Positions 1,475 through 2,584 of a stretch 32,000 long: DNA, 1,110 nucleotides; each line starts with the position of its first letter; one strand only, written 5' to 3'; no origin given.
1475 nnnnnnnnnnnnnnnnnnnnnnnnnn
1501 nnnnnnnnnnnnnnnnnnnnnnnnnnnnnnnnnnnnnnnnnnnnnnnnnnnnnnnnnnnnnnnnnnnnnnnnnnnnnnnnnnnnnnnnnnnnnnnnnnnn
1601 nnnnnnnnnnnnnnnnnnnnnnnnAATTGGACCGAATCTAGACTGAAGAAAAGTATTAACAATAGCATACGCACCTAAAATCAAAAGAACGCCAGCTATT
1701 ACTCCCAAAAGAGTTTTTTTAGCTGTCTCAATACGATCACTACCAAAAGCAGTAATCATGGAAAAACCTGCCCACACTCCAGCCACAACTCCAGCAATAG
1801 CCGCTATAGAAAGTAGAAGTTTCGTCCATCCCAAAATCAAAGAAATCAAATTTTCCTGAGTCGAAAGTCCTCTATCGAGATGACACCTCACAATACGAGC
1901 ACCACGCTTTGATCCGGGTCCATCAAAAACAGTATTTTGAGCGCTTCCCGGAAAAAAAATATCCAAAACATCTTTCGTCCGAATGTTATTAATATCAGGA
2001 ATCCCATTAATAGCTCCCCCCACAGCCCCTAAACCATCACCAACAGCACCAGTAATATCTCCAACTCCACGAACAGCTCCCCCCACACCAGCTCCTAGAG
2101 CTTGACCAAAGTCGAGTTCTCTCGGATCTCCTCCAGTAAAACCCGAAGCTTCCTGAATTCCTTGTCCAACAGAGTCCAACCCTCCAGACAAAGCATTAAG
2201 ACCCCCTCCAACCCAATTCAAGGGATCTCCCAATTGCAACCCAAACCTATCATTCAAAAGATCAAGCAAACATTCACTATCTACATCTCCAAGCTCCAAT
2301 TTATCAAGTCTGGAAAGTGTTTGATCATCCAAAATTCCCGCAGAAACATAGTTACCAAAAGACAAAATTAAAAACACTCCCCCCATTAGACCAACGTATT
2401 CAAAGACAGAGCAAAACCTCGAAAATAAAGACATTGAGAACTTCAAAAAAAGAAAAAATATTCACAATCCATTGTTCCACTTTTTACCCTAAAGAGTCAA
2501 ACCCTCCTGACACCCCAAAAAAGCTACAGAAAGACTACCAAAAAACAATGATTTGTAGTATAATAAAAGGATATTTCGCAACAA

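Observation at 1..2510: Tandem pilin-like genes share a promoter and N-terminal/pilin module but carry unrelated C-terminal domains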

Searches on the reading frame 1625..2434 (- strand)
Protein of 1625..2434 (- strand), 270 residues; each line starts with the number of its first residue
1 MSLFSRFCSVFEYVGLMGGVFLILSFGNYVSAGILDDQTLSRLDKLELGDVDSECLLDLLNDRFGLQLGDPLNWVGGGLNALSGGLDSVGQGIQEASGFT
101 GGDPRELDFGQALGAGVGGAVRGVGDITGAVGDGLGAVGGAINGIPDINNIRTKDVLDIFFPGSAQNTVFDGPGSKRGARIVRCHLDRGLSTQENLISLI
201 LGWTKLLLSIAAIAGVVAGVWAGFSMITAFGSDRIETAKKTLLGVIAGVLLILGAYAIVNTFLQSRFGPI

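Call 20: search_solved_structures(query=A1, max_evalue=10, show_alignments=2)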
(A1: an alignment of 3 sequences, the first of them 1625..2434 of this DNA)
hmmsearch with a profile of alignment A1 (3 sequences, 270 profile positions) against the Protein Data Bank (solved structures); distinct sequences matched with E-value up to 10: 0.

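Call 28: search_protein_representatives(alignment_id=A1)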
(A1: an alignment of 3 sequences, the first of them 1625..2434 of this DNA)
Query: 3 sequences, 270 profile positions. Proteins with E-value up to 0.001 (for the whole library): 5058; up to 1e-10: 268; up to 1e-30: 16. The best 150 are listed.
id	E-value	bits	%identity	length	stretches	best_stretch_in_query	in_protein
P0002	8.5e-138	474.7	-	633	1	5-270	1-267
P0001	4.6e-135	465.7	-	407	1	17-270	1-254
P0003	1.6e-118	411.5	-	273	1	2-270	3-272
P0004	2.2e-56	207.7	-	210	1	75-269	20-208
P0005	8.7e-53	195.9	-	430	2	113-265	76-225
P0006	3.8e-52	193.8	-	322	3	160-263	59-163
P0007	2.7e-48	181.2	-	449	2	132-265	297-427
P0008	5.1e-47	177.0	-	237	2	130-264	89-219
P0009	1.9e-40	155.4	-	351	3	151-264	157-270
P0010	8.5e-39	150.0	-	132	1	159-268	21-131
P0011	2.5e-37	145.2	-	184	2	166-269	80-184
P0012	5.9e-36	140.7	-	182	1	158-269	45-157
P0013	4.1e-34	134.7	-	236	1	156-267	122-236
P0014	9.5e-32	126.9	-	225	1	164-267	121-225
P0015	1.0e-31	126.8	-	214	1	166-267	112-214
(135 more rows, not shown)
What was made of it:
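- A profile of the N-module finds 5058 clusters at E<=1e-3, with the shared core at profile positions ~160-270 (call 28).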

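Call 32: find_related_loci(query=A1, collection=genome_contigs, flank=10000)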
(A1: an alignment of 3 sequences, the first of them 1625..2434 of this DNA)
Query A1 (270 aa) in genome_contigs; peptide patterns used: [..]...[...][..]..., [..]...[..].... (x = any residue, [..] = any of these).
27 stretches matched a pattern, but none encodes a relative of the query by tblastn (E <= 1e-3).

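Call 76: find_related_loci(query=A1, collection=metagenome_contigs, flank=8000)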
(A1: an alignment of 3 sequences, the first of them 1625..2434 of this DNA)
Query A1 (270 aa) in metagenome_contigs; peptide patterns used: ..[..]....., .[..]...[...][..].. (x = any residue, [..] = any of these).
236 stretches matched a pattern, but none encodes a relative of the query by tblastn (E <= 1e-3).
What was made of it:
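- Tried and rejected: Scans of genome_contigs and metagenome_contigs with the N-terminal motif patterns confirmed no locus (calls 32, 76).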
